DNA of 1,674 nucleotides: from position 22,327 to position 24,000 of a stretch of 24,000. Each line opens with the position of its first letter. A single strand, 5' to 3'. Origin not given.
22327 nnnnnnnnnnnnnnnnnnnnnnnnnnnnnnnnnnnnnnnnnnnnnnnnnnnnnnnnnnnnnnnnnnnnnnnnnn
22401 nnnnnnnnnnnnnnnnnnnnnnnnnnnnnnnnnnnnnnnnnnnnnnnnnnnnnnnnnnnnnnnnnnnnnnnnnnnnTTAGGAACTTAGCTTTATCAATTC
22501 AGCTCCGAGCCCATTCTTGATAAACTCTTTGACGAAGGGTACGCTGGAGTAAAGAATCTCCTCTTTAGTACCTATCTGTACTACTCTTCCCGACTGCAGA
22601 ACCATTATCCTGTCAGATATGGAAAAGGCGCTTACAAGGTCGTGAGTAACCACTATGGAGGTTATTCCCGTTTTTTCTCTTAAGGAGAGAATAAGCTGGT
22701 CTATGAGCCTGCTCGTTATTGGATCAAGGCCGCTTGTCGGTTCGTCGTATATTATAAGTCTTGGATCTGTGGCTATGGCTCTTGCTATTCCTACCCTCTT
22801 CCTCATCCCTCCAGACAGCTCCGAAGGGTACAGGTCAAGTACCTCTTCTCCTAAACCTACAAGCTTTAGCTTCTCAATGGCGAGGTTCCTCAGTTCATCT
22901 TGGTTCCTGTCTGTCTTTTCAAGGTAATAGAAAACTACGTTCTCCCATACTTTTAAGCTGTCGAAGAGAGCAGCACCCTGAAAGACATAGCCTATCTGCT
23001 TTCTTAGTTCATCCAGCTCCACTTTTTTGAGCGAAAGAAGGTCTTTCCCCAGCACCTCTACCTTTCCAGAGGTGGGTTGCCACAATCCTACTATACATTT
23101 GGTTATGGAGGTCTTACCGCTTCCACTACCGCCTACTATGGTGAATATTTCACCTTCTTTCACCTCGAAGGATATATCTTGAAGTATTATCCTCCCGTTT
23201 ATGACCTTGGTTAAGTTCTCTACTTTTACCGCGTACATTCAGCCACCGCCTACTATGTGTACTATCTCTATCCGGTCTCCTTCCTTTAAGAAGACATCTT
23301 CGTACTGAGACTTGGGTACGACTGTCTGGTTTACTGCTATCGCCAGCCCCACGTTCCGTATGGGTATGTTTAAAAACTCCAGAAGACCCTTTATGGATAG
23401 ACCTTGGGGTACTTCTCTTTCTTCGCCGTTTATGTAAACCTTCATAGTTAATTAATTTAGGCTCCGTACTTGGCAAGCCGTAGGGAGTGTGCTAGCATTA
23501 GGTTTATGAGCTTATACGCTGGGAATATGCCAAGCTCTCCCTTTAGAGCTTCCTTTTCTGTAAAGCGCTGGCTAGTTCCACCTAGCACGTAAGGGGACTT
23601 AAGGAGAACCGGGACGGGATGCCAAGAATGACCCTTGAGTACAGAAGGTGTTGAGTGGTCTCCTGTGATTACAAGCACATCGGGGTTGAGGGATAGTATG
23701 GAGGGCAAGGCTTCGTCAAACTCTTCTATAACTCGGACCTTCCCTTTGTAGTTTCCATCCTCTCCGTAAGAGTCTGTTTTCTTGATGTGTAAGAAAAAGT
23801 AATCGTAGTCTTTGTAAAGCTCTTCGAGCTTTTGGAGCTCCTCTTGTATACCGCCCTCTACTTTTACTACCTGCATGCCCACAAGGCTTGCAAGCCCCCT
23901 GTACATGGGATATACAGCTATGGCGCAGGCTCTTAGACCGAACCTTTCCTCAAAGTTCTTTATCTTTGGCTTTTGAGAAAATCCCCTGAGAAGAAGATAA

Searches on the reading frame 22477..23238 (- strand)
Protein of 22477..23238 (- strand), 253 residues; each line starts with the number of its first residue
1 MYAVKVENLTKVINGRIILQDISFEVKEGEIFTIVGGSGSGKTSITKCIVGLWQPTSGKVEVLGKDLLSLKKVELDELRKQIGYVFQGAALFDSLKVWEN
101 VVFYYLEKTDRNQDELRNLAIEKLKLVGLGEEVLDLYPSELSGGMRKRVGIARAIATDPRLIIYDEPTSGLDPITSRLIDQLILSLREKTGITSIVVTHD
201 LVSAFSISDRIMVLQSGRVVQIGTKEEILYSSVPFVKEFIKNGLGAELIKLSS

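Call 14: find_encoding_contigs(protein=window:22477-23238:-, flank=10000, max_places=8)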
Protein window:22477-23238:- (253 aa): no gene with exactly this product is on record in the collection.

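Call 16: search_protein_families(library=ncbifam, proteins=[window:22477-23238:-])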
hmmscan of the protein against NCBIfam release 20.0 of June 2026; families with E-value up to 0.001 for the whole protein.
window:22477-23238:- (253 aa): 189 families (the best 25 are shown)
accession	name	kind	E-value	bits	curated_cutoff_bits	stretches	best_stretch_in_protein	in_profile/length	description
TIGR01186.1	proV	subfamily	1.1e-62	212.3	326.6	1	17-242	7-232/363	betaine/proline/choline family ABC transporter ATP-binding protein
TIGR03265.1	PhnT2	equivalog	6e-53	180.3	457.7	1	3-241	4-236/353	putative 2-aminoethylphosphonate ABC transporter ATP-binding protein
NF040933.2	ABC_arch_GlcV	equivalog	1.3e-52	178.8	450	1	3-231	2-232/357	glucose ABC transporter ATP-binding protein GlcV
TIGR04521.1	ECF_ATPase_2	equivalog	6.9e-52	176.2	330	1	18-231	20-235/279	energy-coupling factor transporter ATPase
TIGR02314.1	ABC_MetN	equivalog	5.6e-50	170.3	499.7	1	5-245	3-246/343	methionine ABC transporter ATP-binding protein MetN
NF008809.0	PRK11831.1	equivalog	3.6e-49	167.5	441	1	5-241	10-245/270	phospholipid ABC transporter ATP-binding protein MlaF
NF043075.1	MMSYN1_0197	equivalog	3.8e-49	167.5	550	1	4-240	3-233/341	spermidine/putrescine ABC transporter ATP-binding protein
TIGR00968.1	3a0106s01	subfamily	3.8e-49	167.4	342.75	1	5-241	2-232/237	sulfate ABC transporter ATP-binding protein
TIGR02315.1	ABC_phnC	equivalog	1.3e-48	165.5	266.1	1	4-228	2-233/243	phosphonate ABC transporter ATP-binding protein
TIGR02982.1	heterocyst_DevA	subfamily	1.4e-48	165.4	295.8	1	16-219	18-219/220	ABC exporter ATP-binding subunit, DevA family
NF006987.0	PRK09452.1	equivalog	2e-48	165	482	1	4-240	18-248/378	spermidine/putrescine ABC transporter ATP-binding protein PotA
TIGR03415.1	ABC_choXWV_ATP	equivalog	4e-48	164.3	483.75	1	19-242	40-267/382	choline ABC transporter ATP-binding protein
NF007027.0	PRK09493.1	equivalog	6.2e-47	160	379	1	4-241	2-237/240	glutamine ABC transporter ATP-binding protein GlnQ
NF007480.0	PRK10070.1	equivalog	1.5e-46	159.1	444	1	18-239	43-264/400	glycine betaine/L-proline ABC transporter ATP-binding protein ProV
TIGR00972.1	3a0107s01c2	equivalog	4.2e-46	157.3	343.2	1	4-230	2-232/248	phosphate ABC transporter ATP-binding protein PstB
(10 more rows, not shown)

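Call 32: find_homologous_proteins(query=window:22477-23238:-, max_evalue=1e-60)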
Query window:22477-23238:- (253 aa): 1240 proteins with E <= 1e-60 among 8000 candidates; the best 120 are listed.
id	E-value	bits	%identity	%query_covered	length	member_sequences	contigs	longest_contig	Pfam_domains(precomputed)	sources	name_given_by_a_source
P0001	4.5e-155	532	100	100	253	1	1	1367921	PF00005.34,PF13304.13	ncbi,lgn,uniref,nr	ncbi:ABC transporter ATP-binding protein [Thermocrinis minervae]|uniref:Phospholipid/cholesterol/gam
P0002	6.2e-155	532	100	100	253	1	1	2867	PF00005.34,PF13304.13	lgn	-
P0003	1.8e-117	409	79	96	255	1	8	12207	PF00005.34,PF13304.13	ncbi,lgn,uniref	ncbi:ABC transporter ATP-binding protein [Hydrogenobacter thermophilus]|uniref:ABC transporter ATP-b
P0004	2.4e-117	409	79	96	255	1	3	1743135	PF00005.34,PF13304.13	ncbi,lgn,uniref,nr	ncbi:ABC transporter related protein [Hydrogenobacter thermophilus TK-6]|uniref:ABC transporter n=1 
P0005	2.5e-117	409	79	96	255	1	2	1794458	PF00005.34,PF13304.13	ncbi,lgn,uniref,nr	ncbi:MAG: ATP-binding cassette domain-containing protein [Hydrogenobacter thermophilus]|uniref:ABC t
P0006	3.6e-117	408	78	96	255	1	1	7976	PF00005.34,PF13304.13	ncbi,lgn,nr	ncbi:Glycine betaine/proline betaine transport system ATP-binding protein ProV [bacterium HR13]|nr:G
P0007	8.3e-117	407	79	96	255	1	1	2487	PF00005.34,PF13304.13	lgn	-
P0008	9.5e-117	407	78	96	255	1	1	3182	PF00005.34,PF13304.13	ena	-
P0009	8.6e-115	400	78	96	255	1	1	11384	PF00005.34,PF13304.13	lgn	-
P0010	3.3e-114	398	76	95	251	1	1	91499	PF00005.34,PF13304.13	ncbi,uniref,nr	ncbi:ABC transporter ATP-binding protein [Hydrogenobacter hydrogenophilus]|uniref:Phospholipid/chole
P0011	3.3e-114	398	76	95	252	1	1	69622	PF00005.34,PF13304.13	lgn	-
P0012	5.6e-114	398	75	96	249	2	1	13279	PF00005.34,PF13304.13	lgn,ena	-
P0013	3.9e-113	395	76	96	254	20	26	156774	PF00005.34,PF13304.13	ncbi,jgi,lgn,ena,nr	ncbi:MAG: ATP-binding cassette domain-containing protein [Aquificaceae bacterium]|jgi:phospholipid/c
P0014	2.9e-112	392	75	96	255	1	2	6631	PF00005.34,PF13304.13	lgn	-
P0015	3.8e-112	392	75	96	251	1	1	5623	PF00005.34,PF13304.13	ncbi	ncbi:MAG: ABC transporter ATP-binding protein [Aquificaceae bacterium]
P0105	2.0e-103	363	68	96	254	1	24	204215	PF00005.34,PF13304.13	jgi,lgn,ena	jgi:phospholipid/cholesterol/gamma-HCH transport system ATP-binding protein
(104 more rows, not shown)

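Call 33: find_encoding_contigs(protein=P0004, flank=10000, max_places=3)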
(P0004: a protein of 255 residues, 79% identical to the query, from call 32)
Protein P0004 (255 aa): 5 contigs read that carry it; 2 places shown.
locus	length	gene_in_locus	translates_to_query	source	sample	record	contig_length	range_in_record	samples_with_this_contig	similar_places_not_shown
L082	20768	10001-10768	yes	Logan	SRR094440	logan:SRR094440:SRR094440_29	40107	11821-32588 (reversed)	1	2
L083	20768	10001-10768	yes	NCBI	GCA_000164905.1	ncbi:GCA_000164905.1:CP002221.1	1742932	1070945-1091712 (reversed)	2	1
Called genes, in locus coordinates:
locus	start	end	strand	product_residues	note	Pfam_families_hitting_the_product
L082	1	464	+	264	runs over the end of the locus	PF00348:polyprenyl_synt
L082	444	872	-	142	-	PF00583:Acetyltransf_1, PF13302:Acetyltransf_3 (weak), PF13673:Acetyltransf_10, PF13420:Acetyltransf_4 (weak), PF13508:Acetyltransf_7, PF08445:FR47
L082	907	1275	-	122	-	PF03447:NAD_binding_3 (weak)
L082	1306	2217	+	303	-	PF02729:OTCace_N, PF00185:OTCace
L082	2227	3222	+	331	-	PF01959:DHQS, PF26558:DHQS_2nd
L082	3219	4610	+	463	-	PF01225:Mur_ligase, PF08245:Mur_ligase_M, PF02875:Mur_ligase_C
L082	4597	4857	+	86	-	-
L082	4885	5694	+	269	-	PF01790:LGT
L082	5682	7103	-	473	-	PF02934:GatB_N, PF02637:GatB_Yqey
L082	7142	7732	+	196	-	PF13905:Thioredoxin_8 (faint), PF00578:AhpC-TSA, PF08534:Redoxin (weak), PF02630:SCO1-SenC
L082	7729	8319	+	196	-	PF02527:GidB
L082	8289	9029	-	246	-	PF08704:GCD14, PF08241:Methyltransf_11, PF13649:Methyltransf_25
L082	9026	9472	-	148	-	-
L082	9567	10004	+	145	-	PF01243:PNPOx_N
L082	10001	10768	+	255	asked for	PF00005:ABC_tran, PF13304:AAA_21 (faint)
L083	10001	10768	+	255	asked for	PF00005:ABC_tran, PF13304:AAA_21 (faint)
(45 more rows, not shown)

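Call 34: find_encoding_contigs(protein=P0001, flank=10000, max_places=3)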
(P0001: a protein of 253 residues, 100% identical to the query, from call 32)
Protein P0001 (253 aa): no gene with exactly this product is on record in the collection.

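Call 73: find_encoding_contigs(protein=P0002, flank=10000, max_places=3)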
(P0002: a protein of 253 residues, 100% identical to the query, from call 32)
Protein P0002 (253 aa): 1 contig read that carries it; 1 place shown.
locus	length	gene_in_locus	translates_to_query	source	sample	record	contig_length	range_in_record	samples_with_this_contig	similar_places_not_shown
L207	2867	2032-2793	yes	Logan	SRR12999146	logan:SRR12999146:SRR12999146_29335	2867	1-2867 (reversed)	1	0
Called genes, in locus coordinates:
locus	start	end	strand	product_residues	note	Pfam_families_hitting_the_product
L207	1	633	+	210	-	?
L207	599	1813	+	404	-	PF01676:Metalloenzyme, PF10143:PhosphMutase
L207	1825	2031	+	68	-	PF02597:ThiS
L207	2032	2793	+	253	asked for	PF00005:ABC_tran, PF13304:AAA_21 (faint)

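Call 74: search_protein_families(library=pfam, max_evalue=0.001, proteins=[L207:1-633:+])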
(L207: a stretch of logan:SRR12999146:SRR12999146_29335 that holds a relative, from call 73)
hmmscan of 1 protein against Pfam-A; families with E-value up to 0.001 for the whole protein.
L207:1-633:+ (210 aa): 1 family
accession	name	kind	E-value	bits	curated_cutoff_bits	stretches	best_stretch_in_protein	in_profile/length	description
PF02424.20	ApbE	-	6.8e-25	88.5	25.6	1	1-171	65-259/266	ApbE family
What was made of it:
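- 22477..23238 (-): MlaF/ProV-like ABC transporter ATPase, the right flanking gene. It is transcribed toward the gap and is the last gene of the run apbE-apgM-thiS-ABC. calls 16, 32, 73, 74
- The four genes on the right (apbE, apgM, thiS, ABC) point toward the gap, so they would meet a rightward fork head-on (calls 73, 74).
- Tried and rejected: The right flank could therefore be extended by only about 1.2 kb, through a Logan contig (calls 73, 74).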

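Call 77: find_encoding_contigs(protein=P0013, flank=6000, max_places=2)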
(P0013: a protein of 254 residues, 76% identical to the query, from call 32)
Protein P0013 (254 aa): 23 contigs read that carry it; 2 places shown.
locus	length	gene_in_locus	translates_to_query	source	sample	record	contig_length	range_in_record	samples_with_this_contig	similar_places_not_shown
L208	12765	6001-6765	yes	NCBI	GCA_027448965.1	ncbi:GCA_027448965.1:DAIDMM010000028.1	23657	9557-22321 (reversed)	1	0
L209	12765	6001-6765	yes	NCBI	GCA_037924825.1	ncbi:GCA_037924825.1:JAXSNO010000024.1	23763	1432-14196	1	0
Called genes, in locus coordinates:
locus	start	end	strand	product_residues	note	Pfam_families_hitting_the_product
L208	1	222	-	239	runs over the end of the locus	PF02463:SMC_N (faint), PF00005:ABC_tran, PF13304:AAA_21 (faint)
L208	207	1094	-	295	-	PF02653:BPD_transp_2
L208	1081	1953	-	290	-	PF02653:BPD_transp_2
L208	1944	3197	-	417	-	PF13433:Peripla_BP_5, PF13458:Peripla_BP_6, PF01094:ANF_receptor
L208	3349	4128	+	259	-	PF02195:ParB_N, PF03235:GmrSD_N (weak)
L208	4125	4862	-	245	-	PF00795:CN_hydrolase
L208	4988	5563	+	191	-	PF01066:CDP-OH_P_transf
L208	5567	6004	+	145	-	PF01243:PNPOx_N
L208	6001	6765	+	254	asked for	PF00005:ABC_tran, PF13304:AAA_21 (faint)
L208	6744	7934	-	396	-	PF25371:DUF7884 (weak), PF02353:CMAS, PF13489:Methyltransf_23 (weak), PF08241:Methyltransf_11, PF08242:Methyltransf_12 (weak), PF13649:Methyltransf_25, PF13847:Methyltransf_31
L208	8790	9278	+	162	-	PF02830:V4R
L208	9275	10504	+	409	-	PF00070:Pyr_redox (faint), PF00890:FAD_binding_2 (faint), PF07992:Pyr_redox_2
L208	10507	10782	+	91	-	-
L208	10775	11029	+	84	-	-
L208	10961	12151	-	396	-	PF14306:PUA_2, PF01747:ATP-sulfurylase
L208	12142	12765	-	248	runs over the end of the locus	PF00590:TP_methylase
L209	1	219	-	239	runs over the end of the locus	PF02463:SMC_N (faint), PF00005:ABC_tran, PF13304:AAA_21 (faint)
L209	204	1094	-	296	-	PF02653:BPD_transp_2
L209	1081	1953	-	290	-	PF02653:BPD_transp_2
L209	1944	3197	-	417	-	PF13433:Peripla_BP_5, PF13458:Peripla_BP_6, PF01094:ANF_receptor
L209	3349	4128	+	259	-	PF02195:ParB_N, PF03235:GmrSD_N (weak)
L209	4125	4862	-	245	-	PF00795:CN_hydrolase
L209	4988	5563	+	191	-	PF01066:CDP-OH_P_transf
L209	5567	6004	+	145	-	PF01243:PNPOx_N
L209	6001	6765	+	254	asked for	PF00005:ABC_tran, PF13304:AAA_21 (faint)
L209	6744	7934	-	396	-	PF25371:DUF7884 (weak), PF02353:CMAS, PF13489:Methyltransf_23 (weak), PF08241:Methyltransf_11, PF08242:Methyltransf_12 (weak), PF13649:Methyltransf_25, PF13847:Methyltransf_31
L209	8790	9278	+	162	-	PF02830:V4R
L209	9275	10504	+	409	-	PF00070:Pyr_redox (faint), PF00890:FAD_binding_2 (faint), PF07992:Pyr_redox_2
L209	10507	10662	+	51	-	-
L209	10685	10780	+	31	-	-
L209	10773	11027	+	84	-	-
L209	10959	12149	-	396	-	PF14306:PUA_2, PF01747:ATP-sulfurylase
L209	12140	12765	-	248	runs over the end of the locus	PF00590:TP_methylase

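Call 86: find_encoding_contigs(protein=P0105, flank=10000, max_places=1)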
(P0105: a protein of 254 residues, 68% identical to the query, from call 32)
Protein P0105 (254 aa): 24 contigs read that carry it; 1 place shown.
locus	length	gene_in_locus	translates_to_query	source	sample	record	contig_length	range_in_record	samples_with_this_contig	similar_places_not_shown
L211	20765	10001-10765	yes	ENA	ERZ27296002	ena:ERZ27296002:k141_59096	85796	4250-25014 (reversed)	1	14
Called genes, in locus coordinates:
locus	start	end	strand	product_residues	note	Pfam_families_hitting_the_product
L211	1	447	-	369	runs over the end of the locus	PF25917:BSH_RND, PF25973:BSH_CzcB, PF25876:HH_MFP_RND (weak), PF25967:RND-MFP_C, PF25989:YknX_C, PF25975:CzcB_C (weak)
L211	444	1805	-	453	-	PF02321:OEP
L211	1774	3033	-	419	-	PF01225:Mur_ligase, PF08245:Mur_ligase_M, PF02875:Mur_ligase_C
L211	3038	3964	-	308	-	PF08545:ACP_syn_III, PF08541:ACP_syn_III_C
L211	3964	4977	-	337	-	PF02504:FA_synthesis, PF01515:PTA_PTB (weak)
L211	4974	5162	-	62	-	PF01783:Ribosomal_L32p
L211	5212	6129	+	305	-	PF01063:Aminotran_4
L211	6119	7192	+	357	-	PF05343:Peptidase_M42 (faint), PF04389:Peptidase_M28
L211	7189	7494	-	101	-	PF07883:Cupin_2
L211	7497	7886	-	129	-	-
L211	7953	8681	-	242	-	PF02621:VitK2_biosynth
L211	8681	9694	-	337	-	PF02885:Glycos_trans_3N, PF00591:Glycos_transf_3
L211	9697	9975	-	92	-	PF02597:ThiS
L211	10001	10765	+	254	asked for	PF00005:ABC_tran, PF13304:AAA_21 (weak)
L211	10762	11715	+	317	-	PF00483:NTP_transferase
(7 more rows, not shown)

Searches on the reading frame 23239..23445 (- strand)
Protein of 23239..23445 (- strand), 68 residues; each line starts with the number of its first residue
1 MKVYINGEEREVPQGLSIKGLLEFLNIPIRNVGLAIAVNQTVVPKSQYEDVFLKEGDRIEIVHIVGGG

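Call 16: search_protein_families(library=ncbifam, proteins=[window:23239-23445:-])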
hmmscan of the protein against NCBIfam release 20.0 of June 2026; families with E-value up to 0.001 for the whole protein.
window:23239-23445:- (68 aa): 1 family
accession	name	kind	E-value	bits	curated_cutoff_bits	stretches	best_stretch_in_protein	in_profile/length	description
TIGR01683.1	thiS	equivalog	5.7e-21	74.6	37.45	1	3-68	1-64/64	sulfur carrier protein ThiS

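Call 26: find_encoding_contigs(protein=window:23239-23445:-, flank=10000, max_places=8)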
Protein window:23239-23445:- (68 aa): no gene with exactly this product is on record in the collection.
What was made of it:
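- On DnaA-dependent bacterial chromosomal origin (oriC): The genome record was not served by the look-up tools (calls 14, 26, 34).
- Tried and rejected: Exact-protein look-ups of the window's ABC ATPase and ThiS, and of the NCBI T. minervae ABC protein, found nothing on record (calls 14, 26, 34).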

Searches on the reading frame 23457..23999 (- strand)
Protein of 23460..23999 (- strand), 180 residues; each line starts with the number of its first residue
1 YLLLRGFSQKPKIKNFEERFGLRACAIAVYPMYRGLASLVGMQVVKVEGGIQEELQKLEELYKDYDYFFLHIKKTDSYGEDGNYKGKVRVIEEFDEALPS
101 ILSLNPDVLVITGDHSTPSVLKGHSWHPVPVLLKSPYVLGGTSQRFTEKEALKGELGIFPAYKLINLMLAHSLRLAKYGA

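Call 16: search_protein_families(library=ncbifam, proteins=[window:23457-23906:-])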
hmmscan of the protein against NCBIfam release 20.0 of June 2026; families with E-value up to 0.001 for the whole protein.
window:23457-23906:- (149 aa): 8 families
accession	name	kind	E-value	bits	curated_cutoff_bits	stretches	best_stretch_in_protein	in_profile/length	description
NF003160.0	PRK04135.1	equivalog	1.4e-71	241.3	468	1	1-149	255-403/403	2,3-bisphosphoglycerate-independent phosphoglycerate mutase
TIGR00306.2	apgM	subfamily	5.7e-38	130.9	320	1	1-138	250-403/403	2,3-bisphosphoglycerate-independent phosphoglycerate mutase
NF003104.0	PRK04024.1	equivalog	1.2e-31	109.9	489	1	3-149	256-412/412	2,3-bisphosphoglycerate-independent phosphoglycerate mutase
NF038358.1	phophono_PhpG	equivalog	3.2e-21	75.6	545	1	3-137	272-415/417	CMP-5'-phosphonoformate--3-phosphoglycerate phosphonoformyl transferase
NF003242.0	PRK04200.1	equivalog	8.6e-17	61.1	426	1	3-139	246-394/395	cofactor-independent phosphoglycerate mutase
TIGR02535.1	hyp_Hser_kinase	hypoth_equivalog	2.1e-16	59.7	446.3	1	3-138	247-396/397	proposed homoserine kinase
TIGR01696.1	deoB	equivalog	1.5e-06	27.4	341.2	1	27-112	262-353/381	phosphopentomutase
NF003766.0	PRK05362.1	equivalog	2.9e-05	23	256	1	33-108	279-359/396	phosphopentomutase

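Call 72: find_homologous_proteins(query=window:23460-23999:-, max_evalue=1e-85)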
Query seq(180 aa) (180 aa): 3 proteins with E <= 1e-85 among 1728 candidates.
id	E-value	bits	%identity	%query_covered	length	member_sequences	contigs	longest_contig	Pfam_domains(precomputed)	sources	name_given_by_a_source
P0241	2.1e-93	329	82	100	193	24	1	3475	PF01676.24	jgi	-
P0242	2.2e-93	329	81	100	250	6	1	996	PF10143.15,PF01676.24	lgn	-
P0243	1.1e-88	314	78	100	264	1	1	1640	PF10143.15,PF01676.24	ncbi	ncbi:MAG: phosphoglycerate mutase, partial [Aquificota bacterium]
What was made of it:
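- Tried and rejected: A search with the apgM fragment did not return the T. minervae protein (call 72).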
